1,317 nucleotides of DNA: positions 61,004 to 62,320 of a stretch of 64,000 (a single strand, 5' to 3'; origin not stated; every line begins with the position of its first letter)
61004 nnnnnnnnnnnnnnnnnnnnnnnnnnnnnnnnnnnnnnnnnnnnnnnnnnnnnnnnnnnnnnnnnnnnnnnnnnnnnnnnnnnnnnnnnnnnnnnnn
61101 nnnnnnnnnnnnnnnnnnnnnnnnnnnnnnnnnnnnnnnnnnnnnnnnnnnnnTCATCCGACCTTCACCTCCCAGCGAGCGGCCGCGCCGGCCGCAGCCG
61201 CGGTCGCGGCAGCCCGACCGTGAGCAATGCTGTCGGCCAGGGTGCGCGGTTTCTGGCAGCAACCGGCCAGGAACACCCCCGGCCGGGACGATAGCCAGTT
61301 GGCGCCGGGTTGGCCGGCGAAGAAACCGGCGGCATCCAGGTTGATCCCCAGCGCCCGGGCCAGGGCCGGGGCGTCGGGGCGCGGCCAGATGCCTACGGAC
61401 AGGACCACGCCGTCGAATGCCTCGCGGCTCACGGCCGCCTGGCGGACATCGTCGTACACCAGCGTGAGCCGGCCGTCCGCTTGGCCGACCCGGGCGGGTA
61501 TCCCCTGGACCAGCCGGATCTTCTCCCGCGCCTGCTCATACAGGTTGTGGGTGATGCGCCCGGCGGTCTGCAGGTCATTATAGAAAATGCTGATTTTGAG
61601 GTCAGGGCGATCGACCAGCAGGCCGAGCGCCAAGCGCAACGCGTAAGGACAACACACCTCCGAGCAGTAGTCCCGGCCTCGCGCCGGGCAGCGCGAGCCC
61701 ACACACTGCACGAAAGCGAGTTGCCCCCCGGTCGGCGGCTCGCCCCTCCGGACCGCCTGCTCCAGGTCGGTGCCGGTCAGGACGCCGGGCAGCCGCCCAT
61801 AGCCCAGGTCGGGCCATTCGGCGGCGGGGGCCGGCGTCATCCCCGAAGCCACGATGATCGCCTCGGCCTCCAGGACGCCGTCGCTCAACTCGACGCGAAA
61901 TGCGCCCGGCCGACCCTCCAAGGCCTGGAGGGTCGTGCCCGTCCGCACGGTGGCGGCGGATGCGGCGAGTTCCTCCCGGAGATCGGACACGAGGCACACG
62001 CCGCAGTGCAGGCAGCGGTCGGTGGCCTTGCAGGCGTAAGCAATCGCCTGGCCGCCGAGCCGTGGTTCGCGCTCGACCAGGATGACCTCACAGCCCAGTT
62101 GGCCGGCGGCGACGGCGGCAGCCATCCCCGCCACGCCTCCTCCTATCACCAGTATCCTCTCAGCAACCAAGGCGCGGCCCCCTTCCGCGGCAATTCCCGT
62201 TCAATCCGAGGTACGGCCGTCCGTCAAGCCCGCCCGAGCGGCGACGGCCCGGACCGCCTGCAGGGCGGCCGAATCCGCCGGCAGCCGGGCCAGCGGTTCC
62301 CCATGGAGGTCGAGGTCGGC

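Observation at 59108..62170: HdrC without HdrB: no CCG-domain subunit anywhere in the cluster, plus a split HdrA pair and a divergent second MvhD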

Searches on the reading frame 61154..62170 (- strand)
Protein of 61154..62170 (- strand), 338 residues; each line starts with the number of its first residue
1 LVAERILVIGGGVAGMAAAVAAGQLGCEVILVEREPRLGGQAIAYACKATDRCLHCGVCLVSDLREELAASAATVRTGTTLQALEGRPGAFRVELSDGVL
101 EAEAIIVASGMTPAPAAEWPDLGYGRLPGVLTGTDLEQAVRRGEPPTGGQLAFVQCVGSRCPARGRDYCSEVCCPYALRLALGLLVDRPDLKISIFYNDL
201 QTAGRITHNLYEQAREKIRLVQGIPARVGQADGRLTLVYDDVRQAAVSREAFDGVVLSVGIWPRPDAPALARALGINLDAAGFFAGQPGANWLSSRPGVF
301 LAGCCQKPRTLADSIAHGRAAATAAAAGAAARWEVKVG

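Call 6: search_protein_families(library=pfam, proteins=[window:61154-62170:-], max_evalue=0.01)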
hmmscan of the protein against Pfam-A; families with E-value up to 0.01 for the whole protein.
window:61154-62170:- (338 aa): 10 families
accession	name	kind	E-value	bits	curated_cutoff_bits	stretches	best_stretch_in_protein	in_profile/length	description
PF07992.20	Pyr_redox_2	-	1.6e-12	47.9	26.1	1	4-115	143-241/291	Pyridine nucleotide-disulphide oxidoreductase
PF12831.13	FAD_oxidored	-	1.5e-10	41.4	27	1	6-53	2-49/416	FAD dependent oxidoreductase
PF03486.20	HI0933_like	-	3.6e-08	33.6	50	1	5-39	2-36/244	HI0933-like protein Rossmann domain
PF01266.30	DAO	-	1.2e-07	32.1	27.9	1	5-41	1-37/353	FAD dependent oxidoreductase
PF13450.12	NAD_binding_8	-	2.9e-07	31.1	21.9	1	8-44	1-37/68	NAD(P)-binding Rossmann-like domain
PF00890.30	FAD_binding_2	-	1.5e-06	28.1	20.4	1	6-45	2-40/414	FAD binding domain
PF00070.33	Pyr_redox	-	1.6e-06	28.9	22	1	5-39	1-35/82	Pyridine nucleotide-disulphide oxidoreductase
PF13738.12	Pyr_redox_3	-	1.7e-05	24.7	30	0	7-39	1-33/305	Pyridine nucleotide-disulphide oxidoreductase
PF01134.28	GIDA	-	3.8e-05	23.4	22.1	1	6-37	2-29/391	Glucose inhibited division protein A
PF01262.27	AlaDh_PNT_C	-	5.7e-05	23.1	23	1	5-37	30-62/214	Alanine dehydrogenase/PNT, C-terminal domain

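Call 14: search_solved_structures(query=window:61154-62170:-, max_evalue=0.001, show_alignments=2)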
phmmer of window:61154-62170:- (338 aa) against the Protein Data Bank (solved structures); distinct sequences matched with E-value up to 0.001: 47.
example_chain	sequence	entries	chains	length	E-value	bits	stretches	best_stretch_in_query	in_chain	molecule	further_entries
6tjr_A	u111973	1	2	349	5e-44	153.8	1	5-326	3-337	Fumarate reductase/succinate dehydrogenase flavoprotein domain protein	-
5odc_A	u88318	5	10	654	1.4e-39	139.1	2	88-336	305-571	Heterodisulfide reductase, subunit A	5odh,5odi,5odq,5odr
8rvv_A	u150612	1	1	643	1.1e-38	136.2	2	100-327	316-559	H(2):CoB-CoM heterodisulfide,ferredoxin reductase subunit A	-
8rvu_a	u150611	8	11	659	1.2e-38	136.1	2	100-327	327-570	H(2):CoB-CoM heterodisulfide,ferredoxin reductase subunit A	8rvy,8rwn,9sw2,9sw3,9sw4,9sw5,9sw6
9sfi_A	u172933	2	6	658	1.2e-29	106.5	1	102-327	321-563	CoB--CoM heterodisulfide reductase iron-sulfur subunit A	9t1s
7bkb_A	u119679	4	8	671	2.5e-27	98.9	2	104-326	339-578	CoB--CoM heterodisulfide reductase iron-sulfur subunit A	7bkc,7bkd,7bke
1jeh_A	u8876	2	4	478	1.1e-09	40.9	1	5-51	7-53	DIHYDROLIPOAMIDE DEHYDROGENASE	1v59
3cty_A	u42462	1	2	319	9.9e-09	37.7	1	6-112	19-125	Thioredoxin reductase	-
2eq7_A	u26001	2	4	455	2e-08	36.8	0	6-52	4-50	2-oxoglutarate dehydrogenase E3 component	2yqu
2eq6_A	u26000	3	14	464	5.4e-08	35.3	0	6-59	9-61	Pyruvate dehydrogenase complex, dihydrolipoamide dehydrogenase E3 component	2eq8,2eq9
4zn0_A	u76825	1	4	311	3.9e-07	32.5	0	6-114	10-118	Thioredoxin reductase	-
2qae_A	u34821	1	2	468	1.7e-06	30.4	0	6-64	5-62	Dihydrolipoyl dehydrogenase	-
6cmz_A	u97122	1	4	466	7.2e-06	28.3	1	6-57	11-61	Dihydrolipoyl dehydrogenase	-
5mh4_A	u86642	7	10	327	9.3e-06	28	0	215-323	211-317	Thioredoxin reductase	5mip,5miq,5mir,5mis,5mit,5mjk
4jdr_A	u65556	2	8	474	1e-05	27.8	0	4-58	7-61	Dihydrolipoyl dehydrogenase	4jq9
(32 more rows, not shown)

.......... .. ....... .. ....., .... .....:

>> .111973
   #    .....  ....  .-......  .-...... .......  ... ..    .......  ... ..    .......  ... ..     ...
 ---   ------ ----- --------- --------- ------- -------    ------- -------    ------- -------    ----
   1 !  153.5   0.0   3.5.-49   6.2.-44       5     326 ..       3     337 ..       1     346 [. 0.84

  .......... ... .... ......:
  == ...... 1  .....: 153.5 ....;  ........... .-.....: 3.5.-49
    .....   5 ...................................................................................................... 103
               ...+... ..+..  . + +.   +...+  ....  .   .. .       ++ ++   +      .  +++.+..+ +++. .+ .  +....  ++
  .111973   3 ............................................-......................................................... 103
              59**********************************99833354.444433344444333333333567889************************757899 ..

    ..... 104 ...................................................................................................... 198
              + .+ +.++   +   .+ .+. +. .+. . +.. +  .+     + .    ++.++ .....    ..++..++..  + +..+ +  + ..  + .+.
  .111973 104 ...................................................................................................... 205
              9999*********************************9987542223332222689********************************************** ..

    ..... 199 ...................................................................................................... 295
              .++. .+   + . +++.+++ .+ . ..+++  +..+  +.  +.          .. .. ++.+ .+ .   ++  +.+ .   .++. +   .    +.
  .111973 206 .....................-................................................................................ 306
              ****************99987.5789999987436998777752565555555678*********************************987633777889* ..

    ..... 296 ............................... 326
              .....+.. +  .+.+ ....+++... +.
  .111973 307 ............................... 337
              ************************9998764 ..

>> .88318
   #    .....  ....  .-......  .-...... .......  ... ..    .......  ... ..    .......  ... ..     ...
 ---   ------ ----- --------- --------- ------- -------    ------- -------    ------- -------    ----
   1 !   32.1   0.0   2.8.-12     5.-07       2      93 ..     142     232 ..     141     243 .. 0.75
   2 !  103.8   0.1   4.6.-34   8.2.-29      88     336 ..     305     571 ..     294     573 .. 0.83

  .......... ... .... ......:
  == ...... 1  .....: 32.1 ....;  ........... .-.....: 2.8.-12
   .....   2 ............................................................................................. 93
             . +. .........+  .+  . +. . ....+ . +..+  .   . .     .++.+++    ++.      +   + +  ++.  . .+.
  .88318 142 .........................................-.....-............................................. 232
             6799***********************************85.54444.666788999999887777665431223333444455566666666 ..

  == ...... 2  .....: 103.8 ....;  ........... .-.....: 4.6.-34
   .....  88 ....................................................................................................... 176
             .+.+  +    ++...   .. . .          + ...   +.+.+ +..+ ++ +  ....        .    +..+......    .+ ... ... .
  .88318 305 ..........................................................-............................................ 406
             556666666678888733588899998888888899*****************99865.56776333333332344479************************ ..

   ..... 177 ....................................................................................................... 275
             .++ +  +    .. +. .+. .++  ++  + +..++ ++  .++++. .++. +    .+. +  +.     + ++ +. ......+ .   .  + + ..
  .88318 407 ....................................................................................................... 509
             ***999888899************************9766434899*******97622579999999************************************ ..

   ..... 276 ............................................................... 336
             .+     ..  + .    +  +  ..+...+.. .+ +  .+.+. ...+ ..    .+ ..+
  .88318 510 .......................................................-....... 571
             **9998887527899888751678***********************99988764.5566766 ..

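Call 50: search_protein_families(library=ncbifam, proteins=[window:61154-62170:-], max_evalue=0.001)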
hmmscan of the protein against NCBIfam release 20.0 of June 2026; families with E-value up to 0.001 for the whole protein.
window:61154-62170:- (338 aa): 49 families (the best 25 are shown)
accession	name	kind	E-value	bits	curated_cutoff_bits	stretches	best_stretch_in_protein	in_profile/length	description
NF040770.1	hetero_SS_HdrA2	exception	7.6e-53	179.7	1100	2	100-325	316-556/777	CoB-CoM heterodisulfide reductase HdrA2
NF041778.1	hetero_SS_HdrA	equivalog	5.3e-33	113.8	1400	2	100-327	326-568/771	ferredoxin:CoB-CoM heterodisulfide reductase subunit HdrA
NF041891.1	hdrA_Methbact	equivalog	2.2e-28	98.9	1300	2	100-326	313-553/762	ferredoxin:CoB-CoM heterodisulfide reductase subunit HdrA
TIGR03997.1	mycofact_OYE_2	equivalog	1.3e-11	43.7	793.15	1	4-83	380-456/645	mycofactocin system FadH/OYE family oxidoreductase 2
TIGR03467.1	HpnE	equivalog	8.3e-09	35.3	283.05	1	7-53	2-48/430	hydroxysqualene dehydroxylase HpnE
TIGR00275.1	TIGR00275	subfamily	9.7e-09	34.5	183.8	1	6-39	1-34/401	aminoacetone oxidase family FAD-binding enzyme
TIGR01292.1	TRX_reduct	equivalog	2.2e-08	33.3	343.45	1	5-112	2-111/300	thioredoxin-disulfide reductase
TIGR03140.1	AhpF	equivalog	3.4e-08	32.5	502.9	1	6-111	215-321/515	alkyl hydroperoxide reductase subunit F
NF005313.0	PRK06847.1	subfamily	5e-08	32.3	372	1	3-37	4-38/375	hypothetical protein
TIGR01350.1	lipoamide_DH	equivalog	1.4e-07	30.6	408.8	1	6-55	4-52/461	dihydrolipoyl dehydrogenase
NF004789.0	PRK06134.1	subfamily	1.5e-07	30.3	747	1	6-42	15-51/581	FAD-dependent oxidoreductase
NF009410.0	PRK12771.1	subfamily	2.2e-07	29.9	516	1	4-40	139-175/566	NAD(P)-binding protein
TIGR03996.1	mycofact_OYE_1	hypoth_equivalog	5.4e-07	28.5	627.9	1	2-117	371-474/633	mycofactocin system FadH/OYE family oxidoreductase 1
NF053677.1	Desat2ChcC2Cyan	equivalog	1e-06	27.4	900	1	6-43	3-40/558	4-oxocyclohex-2-ene-1-carboxylate 5-dehydrogenase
NF005560.0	PRK07233.1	equivalog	1.6e-06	27.2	252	1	5-48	2-45/435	hypothetical protein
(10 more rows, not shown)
